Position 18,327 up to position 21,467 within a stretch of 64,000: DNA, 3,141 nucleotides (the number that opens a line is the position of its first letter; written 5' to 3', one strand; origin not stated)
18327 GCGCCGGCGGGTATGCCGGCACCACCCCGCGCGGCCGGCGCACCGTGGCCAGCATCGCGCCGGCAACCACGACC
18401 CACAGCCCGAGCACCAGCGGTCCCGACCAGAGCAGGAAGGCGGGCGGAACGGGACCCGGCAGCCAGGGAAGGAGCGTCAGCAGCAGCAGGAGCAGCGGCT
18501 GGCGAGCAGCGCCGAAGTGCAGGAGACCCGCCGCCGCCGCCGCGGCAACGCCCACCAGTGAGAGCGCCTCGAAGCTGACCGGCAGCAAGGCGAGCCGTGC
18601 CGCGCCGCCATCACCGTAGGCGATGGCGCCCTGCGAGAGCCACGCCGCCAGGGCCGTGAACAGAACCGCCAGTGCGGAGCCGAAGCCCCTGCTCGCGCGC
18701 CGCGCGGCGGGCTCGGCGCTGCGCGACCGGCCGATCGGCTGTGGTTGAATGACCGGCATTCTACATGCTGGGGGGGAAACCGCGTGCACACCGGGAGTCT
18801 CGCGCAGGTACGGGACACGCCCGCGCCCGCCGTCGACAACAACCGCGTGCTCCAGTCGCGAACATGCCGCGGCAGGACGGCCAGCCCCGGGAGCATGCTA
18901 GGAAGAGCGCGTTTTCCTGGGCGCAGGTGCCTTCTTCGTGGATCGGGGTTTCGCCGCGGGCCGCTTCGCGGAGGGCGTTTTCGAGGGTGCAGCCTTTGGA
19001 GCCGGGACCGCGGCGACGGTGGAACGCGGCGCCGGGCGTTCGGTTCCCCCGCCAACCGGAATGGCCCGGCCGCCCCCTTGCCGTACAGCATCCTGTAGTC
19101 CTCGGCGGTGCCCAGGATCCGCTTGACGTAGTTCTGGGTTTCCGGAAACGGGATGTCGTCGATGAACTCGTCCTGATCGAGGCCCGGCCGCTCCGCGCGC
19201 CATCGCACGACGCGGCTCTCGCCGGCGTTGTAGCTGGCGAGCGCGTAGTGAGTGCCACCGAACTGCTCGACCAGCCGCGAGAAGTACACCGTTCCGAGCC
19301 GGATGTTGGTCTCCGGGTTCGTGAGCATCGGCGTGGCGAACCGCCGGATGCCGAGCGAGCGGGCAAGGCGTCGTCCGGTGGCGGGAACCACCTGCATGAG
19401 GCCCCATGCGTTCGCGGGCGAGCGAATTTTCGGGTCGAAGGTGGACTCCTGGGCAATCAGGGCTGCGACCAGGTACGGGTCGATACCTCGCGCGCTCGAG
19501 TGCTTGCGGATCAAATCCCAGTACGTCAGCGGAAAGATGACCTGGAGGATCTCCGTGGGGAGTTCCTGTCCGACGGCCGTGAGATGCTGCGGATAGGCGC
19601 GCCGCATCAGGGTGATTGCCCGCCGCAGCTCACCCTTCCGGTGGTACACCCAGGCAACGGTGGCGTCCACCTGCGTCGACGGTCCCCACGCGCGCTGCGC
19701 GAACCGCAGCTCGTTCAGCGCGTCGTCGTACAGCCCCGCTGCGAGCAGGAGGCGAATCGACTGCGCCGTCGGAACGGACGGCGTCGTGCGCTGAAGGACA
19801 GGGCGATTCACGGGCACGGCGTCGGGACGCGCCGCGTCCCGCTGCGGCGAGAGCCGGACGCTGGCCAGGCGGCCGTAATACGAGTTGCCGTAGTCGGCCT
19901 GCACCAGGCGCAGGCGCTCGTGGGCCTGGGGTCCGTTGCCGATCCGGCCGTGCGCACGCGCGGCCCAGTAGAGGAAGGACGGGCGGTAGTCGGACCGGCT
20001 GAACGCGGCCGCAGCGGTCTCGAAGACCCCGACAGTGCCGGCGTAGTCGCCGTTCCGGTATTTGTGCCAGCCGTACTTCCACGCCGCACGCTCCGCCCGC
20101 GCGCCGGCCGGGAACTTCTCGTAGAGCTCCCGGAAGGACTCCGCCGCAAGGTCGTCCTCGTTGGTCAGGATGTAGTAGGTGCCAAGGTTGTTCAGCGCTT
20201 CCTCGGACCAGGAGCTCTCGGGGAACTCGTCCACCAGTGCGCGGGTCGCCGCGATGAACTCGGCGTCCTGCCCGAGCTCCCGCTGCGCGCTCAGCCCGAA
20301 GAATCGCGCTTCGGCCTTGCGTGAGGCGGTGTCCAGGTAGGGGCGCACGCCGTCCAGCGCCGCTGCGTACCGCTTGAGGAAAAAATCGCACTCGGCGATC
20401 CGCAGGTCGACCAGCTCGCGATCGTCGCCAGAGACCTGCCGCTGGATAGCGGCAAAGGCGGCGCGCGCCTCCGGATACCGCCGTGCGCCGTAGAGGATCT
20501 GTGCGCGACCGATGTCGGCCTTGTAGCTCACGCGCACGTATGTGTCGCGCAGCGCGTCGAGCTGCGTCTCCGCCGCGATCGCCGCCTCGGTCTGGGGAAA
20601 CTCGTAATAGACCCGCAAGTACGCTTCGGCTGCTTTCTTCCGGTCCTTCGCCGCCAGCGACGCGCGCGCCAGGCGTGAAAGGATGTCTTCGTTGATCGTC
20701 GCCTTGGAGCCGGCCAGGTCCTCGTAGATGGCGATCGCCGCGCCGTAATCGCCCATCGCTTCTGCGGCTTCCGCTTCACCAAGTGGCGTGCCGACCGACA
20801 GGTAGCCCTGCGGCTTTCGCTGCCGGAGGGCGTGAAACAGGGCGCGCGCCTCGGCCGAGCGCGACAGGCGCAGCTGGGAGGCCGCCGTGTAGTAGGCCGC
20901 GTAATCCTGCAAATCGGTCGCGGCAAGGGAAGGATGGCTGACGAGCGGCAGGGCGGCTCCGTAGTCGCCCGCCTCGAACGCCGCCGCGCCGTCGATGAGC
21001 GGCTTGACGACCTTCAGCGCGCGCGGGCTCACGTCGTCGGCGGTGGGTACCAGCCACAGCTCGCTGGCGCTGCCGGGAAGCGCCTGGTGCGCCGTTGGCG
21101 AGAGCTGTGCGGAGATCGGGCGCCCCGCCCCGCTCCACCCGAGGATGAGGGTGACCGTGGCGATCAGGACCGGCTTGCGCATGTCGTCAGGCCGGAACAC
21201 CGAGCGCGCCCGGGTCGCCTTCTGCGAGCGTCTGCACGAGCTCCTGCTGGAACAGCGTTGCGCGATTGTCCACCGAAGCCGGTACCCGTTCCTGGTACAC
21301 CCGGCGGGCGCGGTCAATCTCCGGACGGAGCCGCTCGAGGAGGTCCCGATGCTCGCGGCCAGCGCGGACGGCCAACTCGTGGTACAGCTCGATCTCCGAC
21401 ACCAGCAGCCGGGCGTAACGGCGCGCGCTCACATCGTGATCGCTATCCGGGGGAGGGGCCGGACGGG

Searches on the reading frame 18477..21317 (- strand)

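Call 52: search_protein_families(library=pfam, proteins=[window:18477-21317:-], max_evalue=0.00001)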
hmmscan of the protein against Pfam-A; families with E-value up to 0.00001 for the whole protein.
window:18477-21317:- (946 aa): 4 families
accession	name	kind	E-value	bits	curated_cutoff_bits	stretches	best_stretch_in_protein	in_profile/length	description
PF01464.25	SLT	-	2.6e-27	95.1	21.3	1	602-718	2-116/117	Transglycosylase SLT domain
PF13432.12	TPR_16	-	1.6e-07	32.1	32.7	0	248-298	15-64/65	Tetratricopeptide repeat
PF14559.12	TPR_19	-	4.5e-07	30.5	25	0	187-249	3-64/68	Tetratricopeptide repeat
PF13174.12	TPR_6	-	7.1e-07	29.9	26.3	0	215-243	5-33/33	Tetratricopeptide repeat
